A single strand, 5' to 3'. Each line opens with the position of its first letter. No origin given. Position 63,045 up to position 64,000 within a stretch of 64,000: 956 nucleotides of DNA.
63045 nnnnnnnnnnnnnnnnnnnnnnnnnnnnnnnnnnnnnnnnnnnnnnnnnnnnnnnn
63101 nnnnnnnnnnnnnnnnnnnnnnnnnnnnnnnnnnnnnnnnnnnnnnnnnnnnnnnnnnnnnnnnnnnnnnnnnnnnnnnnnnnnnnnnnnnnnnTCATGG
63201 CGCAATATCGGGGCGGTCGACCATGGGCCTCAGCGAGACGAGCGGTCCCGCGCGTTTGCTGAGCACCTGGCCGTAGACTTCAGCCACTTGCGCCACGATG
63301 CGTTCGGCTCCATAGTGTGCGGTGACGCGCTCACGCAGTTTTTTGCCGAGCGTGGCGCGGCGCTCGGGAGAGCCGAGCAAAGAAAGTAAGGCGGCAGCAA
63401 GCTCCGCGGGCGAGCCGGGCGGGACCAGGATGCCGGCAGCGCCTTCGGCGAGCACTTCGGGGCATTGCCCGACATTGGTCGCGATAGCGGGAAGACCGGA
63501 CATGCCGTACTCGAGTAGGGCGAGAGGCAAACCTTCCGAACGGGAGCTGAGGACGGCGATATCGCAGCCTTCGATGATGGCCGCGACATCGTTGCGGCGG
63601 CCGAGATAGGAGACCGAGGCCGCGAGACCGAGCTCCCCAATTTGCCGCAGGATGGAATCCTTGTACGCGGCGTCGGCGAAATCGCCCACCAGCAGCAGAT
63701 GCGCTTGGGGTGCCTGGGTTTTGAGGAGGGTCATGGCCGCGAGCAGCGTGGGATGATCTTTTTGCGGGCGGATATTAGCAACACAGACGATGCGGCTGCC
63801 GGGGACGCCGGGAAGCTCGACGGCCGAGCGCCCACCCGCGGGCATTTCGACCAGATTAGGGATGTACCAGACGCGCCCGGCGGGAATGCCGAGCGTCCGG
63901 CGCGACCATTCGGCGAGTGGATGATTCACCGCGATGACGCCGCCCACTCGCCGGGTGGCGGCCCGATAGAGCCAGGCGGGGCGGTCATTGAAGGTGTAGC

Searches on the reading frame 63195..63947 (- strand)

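Call 35: search_protein_families(library=pfam, proteins=[window:63195-63947:-], max_evalue=0.001)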
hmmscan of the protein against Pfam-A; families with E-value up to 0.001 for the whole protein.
window:63195-63947:- (250 aa): 3 families
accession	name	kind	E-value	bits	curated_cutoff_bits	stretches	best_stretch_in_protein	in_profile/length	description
PF00534.26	Glycos_transf_1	-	6.8e-33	114.1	26.4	1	53-206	18-171/172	Glycosyl transferases group 1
PF13692.12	Glyco_trans_1_4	-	5.7e-31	108.1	27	1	52-191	3-140/142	Glycosyl transferases group 1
PF13524.12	Glyco_trans_1_2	-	1.1e-07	32.4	25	1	80-221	13-142/144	Glycosyl transferase-like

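Call 53: search_protein_families(library=ncbifam, proteins=[window:63195-63947:-], max_evalue=0.001)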
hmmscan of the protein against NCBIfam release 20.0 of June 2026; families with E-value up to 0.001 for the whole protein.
window:63195-63947:- (250 aa): 30 families (the best 25 are shown)
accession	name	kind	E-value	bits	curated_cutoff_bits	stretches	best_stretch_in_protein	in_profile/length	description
TIGR03088.1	stp2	hypoth_equivalog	1.6e-35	122.9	409.05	1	5-229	141-374/374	TIGR03088 family PEP-CTERM/XrtA system glycosyltransferase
NF041876.1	EPS_EpsE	equivalog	9.2e-28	97.6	400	1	52-216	216-384/389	exopolysaccharide biosynthesis GT4 family glycosyltransferase EpsE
TIGR03999.1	thiol_BshA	equivalog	5.8e-26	91.3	273.7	1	6-229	150-374/375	N-acetyl-alpha-D-glucosaminyl L-malate synthase BshA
NF038011.1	PelF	equivalog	4e-21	75.6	100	1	20-225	276-489/489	GT4 family glycosyltransferase PelF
NF038229.1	Glyco4_Geo_Pelo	equivalog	9.3e-20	70.9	400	1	4-229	113-337/338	GPMC system family 4 glycosyltransferase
TIGR03449.1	mycothiol_MshA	equivalog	7.2e-14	51.5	462.5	1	54-229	224-404/406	D-inositol-3-phosphate glycosyltransferase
NF038255.1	exopoly_VpsD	equivalog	3.3e-13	49.3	300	1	53-229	206-380/381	VpsD family glycosyltransferase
NF053787.1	GlcN_PG_synth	equivalog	1.1e-12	47.4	480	1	60-229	207-360/361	N-acetylglucosaminyl phosphatidylglycerol synthase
TIGR04063.1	stp3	hypoth_equivalog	2.1e-12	46.6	442.05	1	67-229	230-396/397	TIGR04063 family PEP-CTERM/XrtA system glycosyltransferase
TIGR04047.1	MSMEG_0565_glyc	hypoth_equivalog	8.8e-12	44.8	259.85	1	50-218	193-368/373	MSMEG_0565 family glycosyltransferase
TIGR02149.1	glgA_Coryne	subfamily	1.2e-11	44.4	302.4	1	52-229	206-391/391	glycogen synthase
NF041010.1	glycosy_Agl16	equivalog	1.6e-11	43.7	575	1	13-227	142-350/352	glycosylation protein Agl16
NF011726.0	PRK15179.1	equivalog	3.1e-11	42.3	733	1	74-225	541-691/694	Vi polysaccharide biosynthesis protein TviE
NF047684.1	TeichurnBiosyTuaC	equivalog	1.2e-10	40.9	550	1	119-229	281-390/391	teichuronic acid biosynthesis protein TuaC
NF038295.1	EPS_HpsP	equivalog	4.1e-09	35.9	550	1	53-228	210-387/388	hormogonium polysaccharide biosynthesis glycosyltransferase HpsP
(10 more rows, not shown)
